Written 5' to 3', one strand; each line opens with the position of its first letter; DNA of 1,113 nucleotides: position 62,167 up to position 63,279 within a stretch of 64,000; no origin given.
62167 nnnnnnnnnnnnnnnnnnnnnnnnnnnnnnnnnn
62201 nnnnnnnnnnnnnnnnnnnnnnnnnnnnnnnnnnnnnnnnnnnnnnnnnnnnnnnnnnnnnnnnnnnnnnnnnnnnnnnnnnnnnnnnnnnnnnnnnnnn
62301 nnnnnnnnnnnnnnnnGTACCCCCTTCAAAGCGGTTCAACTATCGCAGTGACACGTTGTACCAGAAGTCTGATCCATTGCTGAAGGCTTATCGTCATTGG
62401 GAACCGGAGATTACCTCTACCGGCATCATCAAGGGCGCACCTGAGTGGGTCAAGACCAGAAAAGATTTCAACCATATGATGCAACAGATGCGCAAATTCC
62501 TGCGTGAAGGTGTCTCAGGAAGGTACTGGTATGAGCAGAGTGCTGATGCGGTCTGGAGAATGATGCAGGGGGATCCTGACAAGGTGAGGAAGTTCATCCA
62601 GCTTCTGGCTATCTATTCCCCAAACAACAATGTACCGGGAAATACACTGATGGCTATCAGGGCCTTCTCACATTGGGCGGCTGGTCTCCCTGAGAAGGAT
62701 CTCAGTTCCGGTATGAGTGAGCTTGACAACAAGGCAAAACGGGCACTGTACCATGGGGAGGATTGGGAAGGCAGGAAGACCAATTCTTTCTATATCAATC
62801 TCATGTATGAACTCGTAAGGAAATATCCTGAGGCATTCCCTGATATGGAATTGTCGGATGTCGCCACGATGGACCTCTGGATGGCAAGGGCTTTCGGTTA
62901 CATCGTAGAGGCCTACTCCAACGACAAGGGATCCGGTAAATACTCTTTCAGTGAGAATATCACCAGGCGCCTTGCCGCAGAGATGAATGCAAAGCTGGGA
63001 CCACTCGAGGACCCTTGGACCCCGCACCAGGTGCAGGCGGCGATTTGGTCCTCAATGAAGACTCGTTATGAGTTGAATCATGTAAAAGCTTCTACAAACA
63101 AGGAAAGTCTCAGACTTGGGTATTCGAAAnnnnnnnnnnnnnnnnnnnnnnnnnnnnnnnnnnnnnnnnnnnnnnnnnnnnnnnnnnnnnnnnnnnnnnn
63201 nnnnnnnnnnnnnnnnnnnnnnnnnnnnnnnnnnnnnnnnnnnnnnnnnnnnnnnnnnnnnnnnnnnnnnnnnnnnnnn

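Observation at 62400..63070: HhH-GPD DNA glycosylase-like domain fused behind the ART modules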

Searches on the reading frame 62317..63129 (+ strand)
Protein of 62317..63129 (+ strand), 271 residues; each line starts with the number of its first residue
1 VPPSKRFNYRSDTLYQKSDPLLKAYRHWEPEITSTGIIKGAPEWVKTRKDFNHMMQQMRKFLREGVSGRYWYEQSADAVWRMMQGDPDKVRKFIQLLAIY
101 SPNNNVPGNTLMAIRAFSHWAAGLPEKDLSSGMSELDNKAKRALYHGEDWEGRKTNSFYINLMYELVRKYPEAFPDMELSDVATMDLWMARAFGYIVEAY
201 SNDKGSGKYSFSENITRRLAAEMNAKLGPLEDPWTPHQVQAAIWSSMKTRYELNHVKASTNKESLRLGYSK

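Call 8: search_solved_structures(query=window:62317-63129:+, max_evalue=10, show_alignments=2)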
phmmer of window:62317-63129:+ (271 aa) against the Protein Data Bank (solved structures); distinct sequences matched with E-value up to 10: 2.
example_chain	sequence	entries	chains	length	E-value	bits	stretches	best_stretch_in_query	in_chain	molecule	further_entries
3nix_A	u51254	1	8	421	0.4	13.1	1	43-107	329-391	Flavoprotein/dehydrogenase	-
21fy_C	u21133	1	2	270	1.4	11.4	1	35-91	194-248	PptA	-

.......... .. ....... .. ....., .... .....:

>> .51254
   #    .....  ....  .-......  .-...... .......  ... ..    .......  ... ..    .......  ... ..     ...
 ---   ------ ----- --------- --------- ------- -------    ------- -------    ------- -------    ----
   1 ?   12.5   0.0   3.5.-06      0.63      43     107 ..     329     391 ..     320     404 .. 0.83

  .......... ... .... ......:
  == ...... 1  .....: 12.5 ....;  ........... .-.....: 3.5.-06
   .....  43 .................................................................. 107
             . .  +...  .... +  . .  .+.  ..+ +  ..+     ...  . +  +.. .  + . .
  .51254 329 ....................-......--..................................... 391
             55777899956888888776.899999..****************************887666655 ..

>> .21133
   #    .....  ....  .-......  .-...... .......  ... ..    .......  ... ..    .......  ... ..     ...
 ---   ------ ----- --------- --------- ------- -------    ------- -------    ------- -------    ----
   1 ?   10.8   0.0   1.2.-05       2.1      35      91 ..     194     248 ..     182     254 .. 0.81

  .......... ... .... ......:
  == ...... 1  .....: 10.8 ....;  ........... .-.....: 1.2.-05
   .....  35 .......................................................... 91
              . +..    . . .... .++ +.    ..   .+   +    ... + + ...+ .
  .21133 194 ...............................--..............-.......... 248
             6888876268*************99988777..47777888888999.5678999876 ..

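Call 9: search_dna_similar(query=window:62317-63129:+, collection=phages, mode=protein, max_rows=30)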
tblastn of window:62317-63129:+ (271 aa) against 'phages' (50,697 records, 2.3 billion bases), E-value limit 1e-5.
No match.

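Call 13: search_protein_representatives(protein=window:62317-63129:+)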
Query: 271 residues. Proteins with E-value up to 0.001 (for the whole library): 925; up to 1e-10: 550; up to 1e-30: 126. The best 150 are listed.
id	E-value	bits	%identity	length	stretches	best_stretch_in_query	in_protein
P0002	3.0e-83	295.6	56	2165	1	13-269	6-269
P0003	3.1e-80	285.7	56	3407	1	25-265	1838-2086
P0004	4.8e-77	275.2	57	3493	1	25-263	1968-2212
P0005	8.9e-75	267.8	52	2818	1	23-269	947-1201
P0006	1.6e-72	260.4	51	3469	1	25-269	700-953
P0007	5.2e-71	255.5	54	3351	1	23-271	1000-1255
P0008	2.5e-70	253.2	55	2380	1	25-270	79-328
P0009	1.9e-69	250.3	49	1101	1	22-269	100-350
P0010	4.3e-69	249.2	52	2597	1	23-270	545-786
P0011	1.6e-67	244.0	51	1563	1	24-270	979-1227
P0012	2.2e-66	240.3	49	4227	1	22-269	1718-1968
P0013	1.7e-65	237.4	51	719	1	25-268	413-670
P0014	1.9e-65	237.2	49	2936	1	25-270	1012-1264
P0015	3.0e-64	233.3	50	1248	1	25-264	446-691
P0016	7.6e-64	231.9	48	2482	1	25-268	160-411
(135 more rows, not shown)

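Call 16: find_homologous_proteins(query=window:62380-63129:+, max_evalue=0.001)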
Query window:62380-63129:+ (250 aa): 2 proteins with E <= 0.001 among 283 candidates.
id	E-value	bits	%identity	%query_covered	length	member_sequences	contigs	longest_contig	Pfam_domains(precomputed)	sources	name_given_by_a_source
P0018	3.3e-62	228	52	86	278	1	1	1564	PF23802.2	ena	-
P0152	2.2e-59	219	66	60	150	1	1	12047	-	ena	-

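Call 21: search_solved_structures(query=A1, max_evalue=10, show_alignments=3)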
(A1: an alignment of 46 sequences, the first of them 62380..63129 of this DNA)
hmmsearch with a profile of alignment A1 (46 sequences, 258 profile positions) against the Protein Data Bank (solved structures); distinct sequences matched with E-value up to 10: 5.
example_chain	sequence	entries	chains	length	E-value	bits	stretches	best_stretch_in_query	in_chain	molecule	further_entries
3kog_A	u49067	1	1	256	0.23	14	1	166-228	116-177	Putative pore-forming toxin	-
3lli_A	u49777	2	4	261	0.25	13.8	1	67-131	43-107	Sulfhydryl oxidase 1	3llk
4p2l_A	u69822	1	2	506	0.41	13.1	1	67-131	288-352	Sulfhydryl oxidase 1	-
3t58_A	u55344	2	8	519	0.45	13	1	67-131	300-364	Sulfhydryl oxidase 1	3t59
3hjc_A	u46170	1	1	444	0.49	12.9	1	26-83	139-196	Heat shock protein 83-1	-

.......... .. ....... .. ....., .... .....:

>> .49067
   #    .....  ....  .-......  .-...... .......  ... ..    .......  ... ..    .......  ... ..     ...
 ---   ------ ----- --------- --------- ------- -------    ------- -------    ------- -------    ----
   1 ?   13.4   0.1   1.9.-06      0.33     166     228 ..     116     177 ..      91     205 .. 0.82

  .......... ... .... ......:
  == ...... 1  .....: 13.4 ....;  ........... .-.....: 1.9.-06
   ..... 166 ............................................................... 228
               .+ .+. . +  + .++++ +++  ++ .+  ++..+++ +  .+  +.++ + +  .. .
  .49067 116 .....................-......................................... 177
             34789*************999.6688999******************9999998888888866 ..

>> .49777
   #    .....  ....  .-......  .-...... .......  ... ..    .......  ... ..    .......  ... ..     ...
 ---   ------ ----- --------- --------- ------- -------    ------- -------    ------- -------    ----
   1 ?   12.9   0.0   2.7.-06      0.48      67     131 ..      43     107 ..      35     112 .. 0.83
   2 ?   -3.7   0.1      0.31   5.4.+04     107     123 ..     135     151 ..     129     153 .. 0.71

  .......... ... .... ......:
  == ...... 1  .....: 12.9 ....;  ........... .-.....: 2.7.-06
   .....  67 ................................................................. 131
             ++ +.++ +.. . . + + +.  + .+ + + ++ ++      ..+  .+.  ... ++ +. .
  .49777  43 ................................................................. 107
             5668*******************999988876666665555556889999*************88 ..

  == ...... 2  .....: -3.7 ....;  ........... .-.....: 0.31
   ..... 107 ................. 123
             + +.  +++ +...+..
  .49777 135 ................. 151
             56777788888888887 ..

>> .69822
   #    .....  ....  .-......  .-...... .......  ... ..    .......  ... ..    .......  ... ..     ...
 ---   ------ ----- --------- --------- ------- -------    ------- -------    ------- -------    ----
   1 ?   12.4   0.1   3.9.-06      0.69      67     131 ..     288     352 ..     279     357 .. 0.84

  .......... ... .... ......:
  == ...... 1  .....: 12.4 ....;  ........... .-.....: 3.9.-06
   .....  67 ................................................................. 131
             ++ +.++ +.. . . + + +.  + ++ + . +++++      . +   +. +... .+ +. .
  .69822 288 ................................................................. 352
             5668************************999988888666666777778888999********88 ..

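Call 23: search_protein_families(library=pfam, alignment_id=A1, max_evalue=1)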
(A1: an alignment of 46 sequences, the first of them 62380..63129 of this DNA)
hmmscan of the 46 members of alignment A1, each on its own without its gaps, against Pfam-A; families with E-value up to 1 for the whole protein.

A. member 1, window:62380-63129:+ (250 aa): 2 families
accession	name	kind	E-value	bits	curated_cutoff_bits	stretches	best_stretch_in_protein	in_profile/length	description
PF23802.1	DUF7178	-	8.4e-08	32.8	27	1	45-227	32-190/193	Family of unknown function (DUF7178)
PF14684.11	Tricorn_C1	-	0.7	10.3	24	0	24-37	44-57/59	Tricorn protease C1 domain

B. families by the number of members that match (of 46 scanned): 26 families (the first 25 are shown)
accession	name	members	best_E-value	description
PF23802.1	DUF7178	46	5.2e-17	Family of unknown function (DUF7178)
PF18371.6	FAD_SOX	4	0.035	Flavin adenine dinucleotide (FAD)-dependent sulfhydryl oxidase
PF11994.14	DUF3489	3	0.027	Protein of unknown function (DUF3489)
PF02529.20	PetG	3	0.042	Cytochrome B6-F complex subunit 5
PF10001.14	DUF2242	2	0.11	Uncharacterized protein conserved in bacteria (DUF2242)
PF16854.11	VPS53_C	1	0.0063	Vacuolar protein sorting-associated protein 53 C-terminus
PF16974.11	NAR2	1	0.012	High-affinity nitrate transporter accessory, Ig-like domain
PF08238.18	Sel1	1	0.019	Sel1 repeat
PF02018.23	CBM_4_9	1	0.031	Carbohydrate binding domain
PF20046.4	DUF6448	1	0.046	Family of unknown function (DUF6448)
PF20549.3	DUF6763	1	0.063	Family of unknown function (DUF6763)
PF10864.13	DUF2663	1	0.076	Protein of unknown function (DUF2663)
PF08360.16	TetR_C_5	1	0.077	QacR-like protein, C-terminal region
PF02788.21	RuBisCO_large_N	1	0.088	Ribulose bisphosphate carboxylase large chain, N-terminal domain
PF06025.17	DUF913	1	0.093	Domain of Unknown Function (DUF913)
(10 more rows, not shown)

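Call 26: predict_structure(alignment_id=A1)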
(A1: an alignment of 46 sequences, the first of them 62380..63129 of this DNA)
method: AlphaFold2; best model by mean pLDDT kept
length: 250 residues; sequences in the alignment: 46
mean_pLDDT: 94.7   pTM: 0.90
mean pLDDT of the five models: 94.7, 94.3, 93.9, 91.7, 91.3
residues with pLDDT >= 90: 219; 70-90: 31; 50-70: 0; < 50: 0
segments of 3 or more residues with pLDDT < 50: none
pLDDT, mean of each block of 10 residues (from residue 1): 94 92 95 98 98 98 98 97 91 98 97 94 94 94 98 95 95 85 87 98 95 98 96 93 88
secondary structure, 60 per line:
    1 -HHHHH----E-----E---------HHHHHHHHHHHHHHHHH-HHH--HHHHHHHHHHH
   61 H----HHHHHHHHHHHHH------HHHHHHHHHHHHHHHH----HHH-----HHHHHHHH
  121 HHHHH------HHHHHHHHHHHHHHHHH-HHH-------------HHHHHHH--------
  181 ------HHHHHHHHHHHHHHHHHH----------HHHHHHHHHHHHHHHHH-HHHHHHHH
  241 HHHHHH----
elements in order: H2-6 H27-43 H50-61 H66-78 H85-100 H113-125 H132-148 H166-172 H187-204 H215-231 H233-246

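Call 30: fold_search(model_id=the predicted structure, library=pdb)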
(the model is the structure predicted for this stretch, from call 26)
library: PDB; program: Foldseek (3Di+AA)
matches with E <= 10: 330; with E <= 0.001: 0
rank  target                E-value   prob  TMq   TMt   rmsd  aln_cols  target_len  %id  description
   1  1key_A                6.7e-01  0.10  0.16  0.18  20.8       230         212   12  Crystal Structure of Mouse Testis/Brain RNA-binding Protein (TB-RBP) (released 2002-07-03)
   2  9r21_A                8.4e-01  0.09  0.18  0.19  17.0       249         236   15  Cryo-EM structure of the flotillin-associated rhodopsin PsFAR in detergent micelle (released 2025-07-23)
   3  6ad7_B                9.3e-01  0.09  0.19  0.13  18.2       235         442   11  Crystal structure of the E148D mutant CLC-ec1 in 20 mM bromide (released 2019-08-28)
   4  8tq2_B                9.7e-01  0.11  0.19  0.19  15.4       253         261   11  Structure of the kinase lobe of human CDK8 kinase module (released 2024-10-09)
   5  6k5i_B                1.0e+00  0.08  0.17  0.11  18.7       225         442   10  Crystal structure of the E148D/R147A/F317A mutant CLC-ec1 in the presence of 20 mM NaBr (released 2019-08-28)
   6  7ldg_C                1.1e+00  0.08  0.19  0.21  19.1       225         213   11  Crystal structure of the MEILB2-BRCA2 complex (released 2021-08-11)
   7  8oyy_A                1.2e+00  0.06  0.14  0.14  17.4       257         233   12  De novo designed soluble GPCR-like fold GLF_32 (released 2023-10-18)
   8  4avm                  1.2e+00  0.07  0.14  0.14  25.5       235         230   11  Crystal structure of the N-BAR domain of human bridging integrator 2. (released 2012-06-20)
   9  3zc1_A                1.2e+00  0.06  0.13  0.16  20.6       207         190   11  Crystal structure of AfC3PO (released 2013-01-23)
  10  1key_D                1.3e+00  0.08  0.16  0.18  22.8       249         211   13  Crystal Structure of Mouse Testis/Brain RNA-binding Protein (TB-RBP) (released 2002-07-03)
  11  6l85_A                1.4e+00  0.06  0.16  0.11  21.0       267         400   14  The sodium-dependent phosphate transporter (released 2020-09-16)
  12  6k5i_A                1.5e+00  0.04  0.13  0.10  18.5       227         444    9  Crystal structure of the E148D/R147A/F317A mutant CLC-ec1 in the presence of 20 mM NaBr (released 2019-08-28)
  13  6oh3                  1.5e+00  0.03  0.12  0.11  21.0       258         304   11  X-ray crystal structure of the mouse CMP-sialic acid transporter in complex with CMP-sialic acid, by lipidic cubic phase (released 2019-04-24)
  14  6z45_B                1.6e+00  0.08  0.17  0.17  17.1       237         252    9  CDK9-Cyclin-T1 complex bound by compound 24 (released 2020-12-23)
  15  3lc4_B                1.6e+00  0.07  0.19  0.12  18.0       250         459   10  Human Cytochrome P450 2E1 in Complex with Omega-Imidazolyl-Dodecanoic Acid (released 2010-05-12)
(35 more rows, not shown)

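Call 34: fold_search(model_id=the predicted structure, library=viral)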
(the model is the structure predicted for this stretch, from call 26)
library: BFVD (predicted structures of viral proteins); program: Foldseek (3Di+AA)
matches with E <= 10: 315; with E <= 0.001: 11
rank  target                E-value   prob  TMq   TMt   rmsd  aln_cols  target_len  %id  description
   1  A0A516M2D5            3.9e-10  1.00  0.72  0.22   3.2       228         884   32  (no name in the UniProt tables at hand)
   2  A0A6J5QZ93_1          5.2e-10  1.00  0.63  0.14   2.3       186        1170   39  Uncharacterized protein [uncultured Caudovirales phage]
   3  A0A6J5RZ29            1.8e-06  1.00  0.63  0.22   8.2       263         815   20  Uncharacterized protein [uncultured Caudovirales phage]
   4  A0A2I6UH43            1.0e-04  1.00  0.59  0.71   3.6       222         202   18  Uncharacterized protein [Salinibacter phage M31CR41-2]
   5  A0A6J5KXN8            1.4e-04  1.00  0.69  0.22   3.8       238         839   14  Uncharacterized protein [uncultured Caudovirales phage]
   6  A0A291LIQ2            1.4e-04  1.00  0.55  0.44   4.4       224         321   22  Uncharacterized protein [Streptomyces phage Tefunt]
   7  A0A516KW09            1.9e-04  1.00  0.53  0.14  12.4       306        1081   17  (no name in the UniProt tables at hand)
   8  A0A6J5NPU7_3          2.3e-04  1.00  0.59  0.13   2.7       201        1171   18  Helicase/UvrB, N-terminal [uncultured Caudovirales phage]
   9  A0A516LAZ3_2          6.6e-04  1.00  0.57  0.11   5.7       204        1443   21  (no name in the UniProt tables at hand)
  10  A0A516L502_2          7.6e-04  1.00  0.58  0.16   5.3       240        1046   19  (no name in the UniProt tables at hand)
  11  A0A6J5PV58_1          8.8e-04  1.00  0.54  0.11  12.5       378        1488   14  Uncharacterized protein [uncultured Caudovirales phage]
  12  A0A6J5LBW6            1.9e-03  1.00  0.54  0.12   7.9       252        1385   13  Cell wall hydrolase, SleB [uncultured Caudovirales phage]
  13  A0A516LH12            2.9e-03  1.00  0.52  0.27   9.5       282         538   13  (no name in the UniProt tables at hand)
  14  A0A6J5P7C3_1          3.3e-03  1.00  0.53  0.12  10.4       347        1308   16  Uncharacterized protein [uncultured Caudovirales phage]
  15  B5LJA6                3.3e-03  1.00  0.52  0.23  11.2       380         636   13  Uncharacterized protein [Mycobacterium phage Myrna]
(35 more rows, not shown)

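Call 39: search_dna_similar(query=window:62380-63129:+, collection=phages, mode=protein, max_evalue=0.1, max_rows=30)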
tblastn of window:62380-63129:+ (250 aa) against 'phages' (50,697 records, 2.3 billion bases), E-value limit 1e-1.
No match.

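Call 76: search_protein_families(library=pfam, proteins=[P0003], max_evalue=0.01)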
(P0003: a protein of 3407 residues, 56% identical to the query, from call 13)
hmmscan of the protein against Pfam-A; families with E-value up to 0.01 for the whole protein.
P0003 (3407 aa): 3 families
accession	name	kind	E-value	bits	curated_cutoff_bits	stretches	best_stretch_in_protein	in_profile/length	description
PF18857.6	LPD38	-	4.4e-36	125.2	27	1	3098-3293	4-188/189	Large polyvalent protein associated domain 38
PF18760.7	ART-PolyVal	-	2.9e-14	54.4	31.2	2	1431-1540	48-139/140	ADP-Ribosyltransferase in polyvalent proteins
PF23802.1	DUF7178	-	1.2e-05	25.7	27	1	1880-2070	33-191/193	Family of unknown function (DUF7178)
